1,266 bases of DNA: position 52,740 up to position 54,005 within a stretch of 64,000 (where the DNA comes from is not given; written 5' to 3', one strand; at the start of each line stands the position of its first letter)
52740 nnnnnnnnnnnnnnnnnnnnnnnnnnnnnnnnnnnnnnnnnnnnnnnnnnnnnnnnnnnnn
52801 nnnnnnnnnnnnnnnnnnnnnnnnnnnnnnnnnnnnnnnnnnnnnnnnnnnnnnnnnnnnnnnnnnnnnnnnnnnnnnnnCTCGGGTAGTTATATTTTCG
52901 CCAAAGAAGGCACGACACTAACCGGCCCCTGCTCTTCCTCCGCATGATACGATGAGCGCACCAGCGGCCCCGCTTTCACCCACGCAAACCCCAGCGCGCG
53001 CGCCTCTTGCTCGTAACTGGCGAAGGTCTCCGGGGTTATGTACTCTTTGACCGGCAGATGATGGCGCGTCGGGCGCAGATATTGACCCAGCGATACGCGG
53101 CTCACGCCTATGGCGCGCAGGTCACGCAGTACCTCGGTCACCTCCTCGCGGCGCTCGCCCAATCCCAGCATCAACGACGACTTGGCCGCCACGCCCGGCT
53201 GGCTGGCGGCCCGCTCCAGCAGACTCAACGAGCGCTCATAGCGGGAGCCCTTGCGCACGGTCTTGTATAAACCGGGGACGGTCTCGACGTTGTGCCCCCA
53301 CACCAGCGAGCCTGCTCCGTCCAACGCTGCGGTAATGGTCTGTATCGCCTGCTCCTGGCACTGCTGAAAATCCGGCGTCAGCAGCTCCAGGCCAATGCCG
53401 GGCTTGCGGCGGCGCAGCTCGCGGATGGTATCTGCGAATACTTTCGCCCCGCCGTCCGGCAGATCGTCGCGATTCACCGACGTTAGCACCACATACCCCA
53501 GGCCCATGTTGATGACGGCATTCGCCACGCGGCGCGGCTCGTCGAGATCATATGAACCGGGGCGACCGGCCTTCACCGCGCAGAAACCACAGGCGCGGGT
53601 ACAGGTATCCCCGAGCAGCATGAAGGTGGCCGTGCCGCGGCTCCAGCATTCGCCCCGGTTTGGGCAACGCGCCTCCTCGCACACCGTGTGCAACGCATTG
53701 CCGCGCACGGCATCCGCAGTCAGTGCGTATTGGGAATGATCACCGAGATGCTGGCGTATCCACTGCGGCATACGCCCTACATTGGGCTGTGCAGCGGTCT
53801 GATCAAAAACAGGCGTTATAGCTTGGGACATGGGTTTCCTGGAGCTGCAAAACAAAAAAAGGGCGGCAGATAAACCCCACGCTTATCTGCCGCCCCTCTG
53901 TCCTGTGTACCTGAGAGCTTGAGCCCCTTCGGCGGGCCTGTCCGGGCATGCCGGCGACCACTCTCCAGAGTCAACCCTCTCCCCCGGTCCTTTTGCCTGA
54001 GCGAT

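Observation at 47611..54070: Glycine-riboswitch-controlled operon that bundles lipA with gcvT-gcvH-gcvPA-tpx-gcvPB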

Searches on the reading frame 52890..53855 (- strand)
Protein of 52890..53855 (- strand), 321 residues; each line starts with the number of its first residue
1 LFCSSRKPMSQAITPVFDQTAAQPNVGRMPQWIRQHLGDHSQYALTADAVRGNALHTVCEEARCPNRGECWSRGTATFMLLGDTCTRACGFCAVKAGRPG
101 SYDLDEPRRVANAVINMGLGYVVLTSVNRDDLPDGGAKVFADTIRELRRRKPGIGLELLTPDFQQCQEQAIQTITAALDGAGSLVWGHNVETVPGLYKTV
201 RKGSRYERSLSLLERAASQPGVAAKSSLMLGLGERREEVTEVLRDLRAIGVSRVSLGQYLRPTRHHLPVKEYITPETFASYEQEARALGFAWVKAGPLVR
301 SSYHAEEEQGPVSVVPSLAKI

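Call 3: search_protein_families(library=pfam, proteins=[window:52890-53855:-])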
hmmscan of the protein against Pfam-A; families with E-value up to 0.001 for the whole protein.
window:52890-53855:- (321 aa): 2 families
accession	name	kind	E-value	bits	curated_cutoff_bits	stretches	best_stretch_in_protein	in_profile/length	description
PF04055.27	Radical_SAM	-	1.6e-14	54.8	29.5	1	81-246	3-166/166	Radical SAM superfamily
PF16881.10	LIAS_N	-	3.2e-05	24.8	27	1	27-64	59-96/96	N-terminal domain of lipoyl synthase of Radical_SAM family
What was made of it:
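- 52890..53831 (-): lipA, lipoyl synthase (313 aa), the first gene behind the riboswitch. Radical_SAM and LIAS_N domains (call 3).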

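Call 4: search_protein_families(library=ncbifam, proteins=[window:52890-53855:-])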
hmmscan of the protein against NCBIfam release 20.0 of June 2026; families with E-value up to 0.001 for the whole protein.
window:52890-53855:- (321 aa): 6 families
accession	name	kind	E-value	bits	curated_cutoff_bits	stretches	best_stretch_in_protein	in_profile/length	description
NF009544.0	PRK12928.1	subfamily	5.4e-116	387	210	1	19-308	10-296/300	lipoyl synthase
NF004019.1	PRK05481.1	subfamily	1.8e-112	375.3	203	1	30-308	2-276/286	lipoyl synthase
TIGR00510.1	lipA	equivalog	8.8e-109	363.4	310.25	1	18-308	6-293/302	lipoyl synthase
NF053790.1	LplA_LipA_fuse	exception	8.7e-104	348.2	800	1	25-307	329-605/606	bifunctional lipoate--protein ligase/lipoyl synthase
NF053743.1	LipS2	equivalog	5.5e-07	29.3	270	1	194-259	139-202/292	LipS2 family lipoyl synthase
TIGR00433.2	bioB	equivalog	1.2e-06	28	225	1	177-275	140-237/307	biotin synthase BioB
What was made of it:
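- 52890..53831 (-): TIGR00510, 363 bits against a cutoff of 310 (call 4).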

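Call 10: find_encoding_contigs(protein=window:52890-53831:-, flank=10000, max_places=6)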
Protein window:52890-53831:- (313 aa): no gene with exactly this product is on record in the collection.
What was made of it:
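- Tried and rejected: An exact-sequence look-up of the window LipA found no record (call 10).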

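Call 13: find_homologous_proteins(query=window:52890-53831:-, max_evalue=1e-30)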
Query window:52890-53831:- (313 aa): 7999 proteins with E <= 1e-30 among 8000 candidates; the best 120 are listed.
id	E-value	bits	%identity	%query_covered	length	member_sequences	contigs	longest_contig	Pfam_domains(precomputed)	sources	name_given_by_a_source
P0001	9.3e-198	674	95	100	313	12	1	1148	PF04055.28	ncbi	-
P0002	1.2e-187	641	93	98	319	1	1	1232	PF04055.28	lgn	-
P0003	1.2e-187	641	93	97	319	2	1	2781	PF04055.28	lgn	-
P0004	9.7e-159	546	81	96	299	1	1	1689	PF04055.28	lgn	-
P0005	7.0e-158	543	79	96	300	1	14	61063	PF16881.11,PF04055.28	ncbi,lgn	ncbi:MAG: lipoyl synthase [Pseudomonadota bacterium]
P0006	3.3e-157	541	80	96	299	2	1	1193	PF16881.11,PF04055.28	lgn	-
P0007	4.5e-156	537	79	96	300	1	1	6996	PF04055.28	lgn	-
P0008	9.4e-155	533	80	93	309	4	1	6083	PF04055.28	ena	-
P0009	3.5e-153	528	79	96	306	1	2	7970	PF16881.11,PF04055.28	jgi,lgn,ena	-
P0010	1.3e-151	522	76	95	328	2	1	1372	PF16881.11,PF04055.28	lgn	-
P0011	7.3e-147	507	76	94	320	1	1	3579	PF04055.28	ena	-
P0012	3.0e-145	502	77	94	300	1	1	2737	PF04055.28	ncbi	-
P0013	1.3e-144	499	71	94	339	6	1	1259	PF04055.28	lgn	-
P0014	2.9e-144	498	74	93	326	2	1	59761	PF16881.11,PF04055.28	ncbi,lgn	-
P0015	4.9e-144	497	69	94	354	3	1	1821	PF04055.28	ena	-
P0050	1.2e-136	473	71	94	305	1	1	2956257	PF04055.28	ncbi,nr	ncbi:lipoyl synthase [Ectothiorhodospiraceae bacterium 2226]|nr:lipoyl synthase [Ectothiorhodospirac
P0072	3.5e-135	468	71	96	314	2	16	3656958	PF16881.11,PF04055.28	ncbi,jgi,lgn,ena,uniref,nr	ncbi:hypothetical protein Tel_01860 [Candidatus Tenderia electrophaga]|jgi:lipoic acid synthetase|un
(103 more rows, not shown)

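Call 14: find_related_loci(query=window:52890-53831:-, collection=genome_contigs, flank=10000)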
Query window:52890-53831:- (313 aa) in genome_contigs; peptide patterns used: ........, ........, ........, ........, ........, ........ (x = any residue, [..] = any of these).
599 stretches matched a pattern (row limit reached: there are more); 520 encode a relative of the query (tblastn E <= 1e-3); the best 80 are kept; 80 distinct loci.
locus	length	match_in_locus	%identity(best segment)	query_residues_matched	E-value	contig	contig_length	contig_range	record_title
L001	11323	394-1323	93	1-312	0e+0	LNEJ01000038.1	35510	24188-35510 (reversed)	MAG: Gammaproteobacteria bacterium Ga0074134 Ga0074134_136.1, whole genome shotgun sequence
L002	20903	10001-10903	93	1-305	0e+0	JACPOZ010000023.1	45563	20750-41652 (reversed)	MAG: Gammaproteobacteria bacterium isolate NC_groundwater_614_Pr5_B-0.1um_57_15 alan_book_18_scaffold_62863, whole genom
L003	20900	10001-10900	79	1-301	5e-163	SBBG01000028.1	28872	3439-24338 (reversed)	MAG: Gammaproteobacteria bacterium isolate Bin_2_1_1 Ba_contig41364, whole genome shotgun sequence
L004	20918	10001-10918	74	12-302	4e-151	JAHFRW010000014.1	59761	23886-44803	MAG: Gammaproteobacteria bacterium isolate nzgw583 NODE_133_length_59762_cov_6.303835, whole genome shotgun sequence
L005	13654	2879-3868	69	6-307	3e-149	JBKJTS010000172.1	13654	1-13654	MAG: Gammaproteobacteria bacterium isolate ant_bin.633 k117_2751501, whole genome shotgun sequence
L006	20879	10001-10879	71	2-299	4e-145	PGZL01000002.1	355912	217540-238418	MAG: Gammaproteobacteria bacterium HGW-Gammaproteobacteria-1 bjp_ig2102_scaffold_41, whole genome shotgun sequence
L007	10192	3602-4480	73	2-299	3e-144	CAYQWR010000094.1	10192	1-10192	MAG TPA_asm: uncultured Thiohalomonas sp. isolate binchicken_co151_64 genome assembly, contig: NODE_10209_length_10192_c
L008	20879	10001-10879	72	2-299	5e-144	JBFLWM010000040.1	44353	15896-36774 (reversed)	MAG: Pseudomonadota bacterium isolate MAG032 MAG032_40, whole genome shotgun sequence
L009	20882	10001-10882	72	7-303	7e-143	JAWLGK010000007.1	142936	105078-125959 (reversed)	MAG: Gammaproteobacteria bacterium isolate 30dZY2.bin.105 NODE_241_length_142936_cov_31.311726, whole genome shotgun seq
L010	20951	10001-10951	66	1-313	4e-142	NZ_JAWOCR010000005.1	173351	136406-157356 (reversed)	MAG: Thiohalophilus sp. isolate BLK5-1.bin.48 k191_97879, whole genome shotgun sequence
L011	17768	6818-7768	66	1-313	5e-142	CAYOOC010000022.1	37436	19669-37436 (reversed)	MAG TPA_asm: uncultured Thiohalophilus sp. isolate SRP332253_co2_152 genome assembly, contig: NODE_945_length_37436_cov_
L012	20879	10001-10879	72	2-299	9e-142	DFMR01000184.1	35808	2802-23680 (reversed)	MAG TPA_asm: Proteobacteria bacterium UBA3588 UBA3588_contig_1308, whole genome shotgun sequence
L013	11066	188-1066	73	2-299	2e-141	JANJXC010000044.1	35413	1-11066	MAG: Gammaproteobacteria bacterium isolate RS263_metabat.bin.44 RS263_k141_19778, whole genome shotgun sequence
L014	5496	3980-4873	69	5-302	3e-140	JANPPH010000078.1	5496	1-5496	MAG: Gammaproteobacteria bacterium isolate VAR_83_metabat_40 VAR_83_k141_4717623, whole genome shotgun sequence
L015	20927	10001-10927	68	1-302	3e-138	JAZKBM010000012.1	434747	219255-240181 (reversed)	MAG: Pseudomonadota bacterium isolate ADI_H3L2_1_122_18_3-bin081 ADIH3L21_B081_0_000000000012, whole genome shotgun sequ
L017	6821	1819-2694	70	16-302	4e-137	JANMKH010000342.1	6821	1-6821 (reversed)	MAG: Sulfuriferula sp. isolate OTE_64_metabat_214 OTE_64_k141_1184431, whole genome shotgun sequence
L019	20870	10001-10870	71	7-299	2e-136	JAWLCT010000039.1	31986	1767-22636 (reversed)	MAG: Gammaproteobacteria bacterium isolate 15dZY3.bin.69 NODE_1793_length_31986_cov_291.314423, whole genome shotgun seq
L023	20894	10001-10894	69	5-297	3e-135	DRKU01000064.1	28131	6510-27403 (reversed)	MAG TPA_asm: Gammaproteobacteria bacterium isolate HyVt-448 HyVt-448_k145_1313652, whole genome shotgun sequence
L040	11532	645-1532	66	2-299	1e-131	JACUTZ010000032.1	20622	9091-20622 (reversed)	MAG: Gammaproteobacteria bacterium isolate Kmv18 NODE_1251_length_20622_cov_102.567414, whole genome shotgun sequence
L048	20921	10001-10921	64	1-302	1e-130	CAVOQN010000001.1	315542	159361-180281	MAG: uncultured proteobacterium isolate MFD09779.bin.3.68 genome assembly, contig: contig_10780, whole genome shotgun se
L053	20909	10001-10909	65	5-301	1e-129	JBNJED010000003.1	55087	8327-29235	MAG: Pseudomonadota bacterium isolate Y23_30dBSd4.bin.76 NODE_71_length_55087_cov_25.160762, whole genome shotgun sequen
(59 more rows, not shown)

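Call 27: search_protein_families(library=pfam, proteins=[L053:13897-14883:+, L019:14106-15086:+, L040:4738-5835:+, L048:15082-16050:+, L004:14590-15120:+, L005:7434-7964:+, L023:14745-15254:+, L009:8666-9730:+, L009:6988-8673:+, L017:433-741:+], max_evalue=0.001)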
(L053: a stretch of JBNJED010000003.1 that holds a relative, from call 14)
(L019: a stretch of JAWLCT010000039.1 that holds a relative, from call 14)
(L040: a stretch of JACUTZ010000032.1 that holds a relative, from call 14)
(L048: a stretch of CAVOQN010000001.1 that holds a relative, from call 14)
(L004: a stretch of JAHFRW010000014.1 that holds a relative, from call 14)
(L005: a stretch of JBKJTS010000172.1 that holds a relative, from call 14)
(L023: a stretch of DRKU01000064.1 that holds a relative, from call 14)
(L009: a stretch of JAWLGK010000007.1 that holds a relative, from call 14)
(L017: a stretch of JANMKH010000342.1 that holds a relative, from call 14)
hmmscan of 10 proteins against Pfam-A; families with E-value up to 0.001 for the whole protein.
L053:13897-14883:+ (329 aa): 1 family
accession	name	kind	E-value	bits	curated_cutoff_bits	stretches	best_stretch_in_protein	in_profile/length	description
PF00753.33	Lactamase_B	-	5.9e-21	75.7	22.7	1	66-252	3-196/196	Metallo-beta-lactamase superfamily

L019:14106-15086:+ (327 aa): 1 family
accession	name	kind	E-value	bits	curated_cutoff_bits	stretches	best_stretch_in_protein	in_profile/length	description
PF00753.33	Lactamase_B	-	1.1e-27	97.7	22.7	1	67-253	3-196/196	Metallo-beta-lactamase superfamily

L040:4738-5835:+ (366 aa): 1 family
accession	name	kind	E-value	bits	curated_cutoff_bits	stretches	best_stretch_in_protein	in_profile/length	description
PF00753.33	Lactamase_B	-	3.4e-19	70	22.7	1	106-292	4-196/196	Metallo-beta-lactamase superfamily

L048:15082-16050:+ (323 aa): 2 families
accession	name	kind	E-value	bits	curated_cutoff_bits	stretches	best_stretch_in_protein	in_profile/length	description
PF00753.33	Lactamase_B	-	7.4e-24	85.2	22.7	1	62-248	3-196/196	Metallo-beta-lactamase superfamily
PF19583.5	ODP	-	0.00015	22.2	27.2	1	65-214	3-138/194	ODP family beta lactamase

L004:14590-15120:+ (177 aa): 4 families
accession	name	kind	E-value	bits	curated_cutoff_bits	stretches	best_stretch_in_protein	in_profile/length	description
PF22741.1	PTP-NADK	-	1.1e-11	44.8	27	1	43-137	33-132/163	DSP-PTPase phosphatase fused to NAD+ Kinase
PF00782.25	DSPc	-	1.8e-05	25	33.5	1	48-147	9-106/133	Dual specificity phosphatase, catalytic domain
PF22785.1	Tc-R-P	-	6.6e-05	23.8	27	1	45-125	10-89/106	Polymorphic toxin system, DSP-PTPase phosphatase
PF04273.18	BLH_phosphatase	-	0.00077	20.2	26.1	0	34-130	3-101/110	Beta-lactamase hydrolase-like protein, phosphatase-like domain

L005:7434-7964:+ (177 aa): 2 families
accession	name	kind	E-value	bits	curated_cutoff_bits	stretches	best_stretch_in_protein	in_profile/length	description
PF22741.1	PTP-NADK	-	5.3e-09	36.1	27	1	42-139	32-134/163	DSP-PTPase phosphatase fused to NAD+ Kinase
PF22785.1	Tc-R-P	-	4.5e-06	27.6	27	1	45-125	10-89/106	Polymorphic toxin system, DSP-PTPase phosphatase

L023:14745-15254:+ (170 aa): 1 family
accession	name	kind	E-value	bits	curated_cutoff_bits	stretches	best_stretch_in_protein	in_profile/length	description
PF18217.7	Zap1_zf2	-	1e-06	29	25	0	103-110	10-17/24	Zap1 zinc finger 2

L009:8666-9730:+ (355 aa): 3 families
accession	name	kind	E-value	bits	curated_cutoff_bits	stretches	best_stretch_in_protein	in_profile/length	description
PF00005.33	ABC_tran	-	2.4e-32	112.8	25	1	20-162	3-136/137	ABC transporter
PF08402.16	TOBE_2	-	2.7e-15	56.7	21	1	274-342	1-76/76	TOBE domain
PF13304.12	AAA_21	-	1.1e-11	45.8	27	1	121-196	224-301/304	AAA domain, putative AbiEii toxin, Type IV TA system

L009:6988-8673:+ (562 aa): 1 family
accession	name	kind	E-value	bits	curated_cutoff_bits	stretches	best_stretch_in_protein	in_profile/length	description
PF00528.27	BPD_transp_1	-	6.6e-17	62.3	26.4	2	85-278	1-181/184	Binding-protein-dependent transport system inner membrane component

L017:433-741:+ (103 aa): 0 families

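Call 35: find_encoding_contigs(protein=P0072, flank=10000, max_places=2)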
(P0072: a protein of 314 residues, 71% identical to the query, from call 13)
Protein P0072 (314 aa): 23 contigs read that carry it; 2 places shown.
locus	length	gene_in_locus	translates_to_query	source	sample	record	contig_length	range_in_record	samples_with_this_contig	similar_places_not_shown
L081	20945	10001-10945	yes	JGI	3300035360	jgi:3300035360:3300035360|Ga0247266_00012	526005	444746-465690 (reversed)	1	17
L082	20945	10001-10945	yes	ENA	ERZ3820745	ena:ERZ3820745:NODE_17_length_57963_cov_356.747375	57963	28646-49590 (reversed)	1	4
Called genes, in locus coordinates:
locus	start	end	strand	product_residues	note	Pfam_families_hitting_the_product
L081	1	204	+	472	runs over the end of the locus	PF13512:TPR_18, PF13525:YfiO, PF05036:SPOR (faint)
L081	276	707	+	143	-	PF01152:Bac_globin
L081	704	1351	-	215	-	PF13640:2OG-FeII_Oxy_3, PF13661:2OG-FeII_Oxy_4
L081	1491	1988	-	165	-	PF01641:SelR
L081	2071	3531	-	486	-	PF00672:HAMP (weak), PF00512:HisKA, PF02518:HATPase_c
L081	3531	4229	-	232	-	PF00072:Response_reg, PF00486:Trans_reg_C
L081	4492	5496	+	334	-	PF01547:SBP_bac_1, PF13531:SBP_bac_11, PF13416:SBP_bac_8, PF13343:SBP_bac_6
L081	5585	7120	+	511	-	PF00528:BPD_transp_1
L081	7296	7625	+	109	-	-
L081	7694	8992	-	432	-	PF03734:YkuD, PF05036:SPOR (weak)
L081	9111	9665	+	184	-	PF03734:YkuD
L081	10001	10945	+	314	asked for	PF16881:LIAS_N (faint), PF04055:Radical_SAM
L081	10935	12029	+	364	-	PF01571:GCV_T, PF08669:GCV_T_C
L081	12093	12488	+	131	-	PF01597:GCV_H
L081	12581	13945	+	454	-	PF02347:GDC-P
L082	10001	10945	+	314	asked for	PF16881:LIAS_N (faint), PF04055:Radical_SAM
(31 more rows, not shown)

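Call 36: find_encoding_contigs(protein=P0050, flank=10000, max_places=1)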
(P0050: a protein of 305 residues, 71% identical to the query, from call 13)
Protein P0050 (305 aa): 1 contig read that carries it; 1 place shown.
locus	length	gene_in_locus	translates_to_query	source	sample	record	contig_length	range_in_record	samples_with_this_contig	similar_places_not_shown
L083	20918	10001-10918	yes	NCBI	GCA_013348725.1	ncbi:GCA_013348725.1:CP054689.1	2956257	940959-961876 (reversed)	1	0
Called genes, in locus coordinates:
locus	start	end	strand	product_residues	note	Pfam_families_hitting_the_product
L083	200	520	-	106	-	PF05164:ZapA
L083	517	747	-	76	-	-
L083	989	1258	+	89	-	-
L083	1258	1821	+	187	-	PF03695:UPF0149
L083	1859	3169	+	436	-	PF05195:AMP_N, PF00557:Peptidase_M24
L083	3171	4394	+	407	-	PF01494:FAD_binding_3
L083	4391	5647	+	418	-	PF01494:FAD_binding_3, PF05834:Lycopene_cycl (faint)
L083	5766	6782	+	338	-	PF01547:SBP_bac_1, PF13531:SBP_bac_11, PF13416:SBP_bac_8, PF13343:SBP_bac_6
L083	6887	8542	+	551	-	PF00528:BPD_transp_1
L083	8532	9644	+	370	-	PF00005:ABC_tran, PF13304:AAA_21 (weak), PF08402:TOBE_2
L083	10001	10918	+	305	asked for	PF04055:Radical_SAM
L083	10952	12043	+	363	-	PF01571:GCV_T, PF08669:GCV_T_C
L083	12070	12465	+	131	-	PF01597:GCV_H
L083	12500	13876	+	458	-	PF02347:GDC-P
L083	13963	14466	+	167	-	PF00578:AhpC-TSA, PF08534:Redoxin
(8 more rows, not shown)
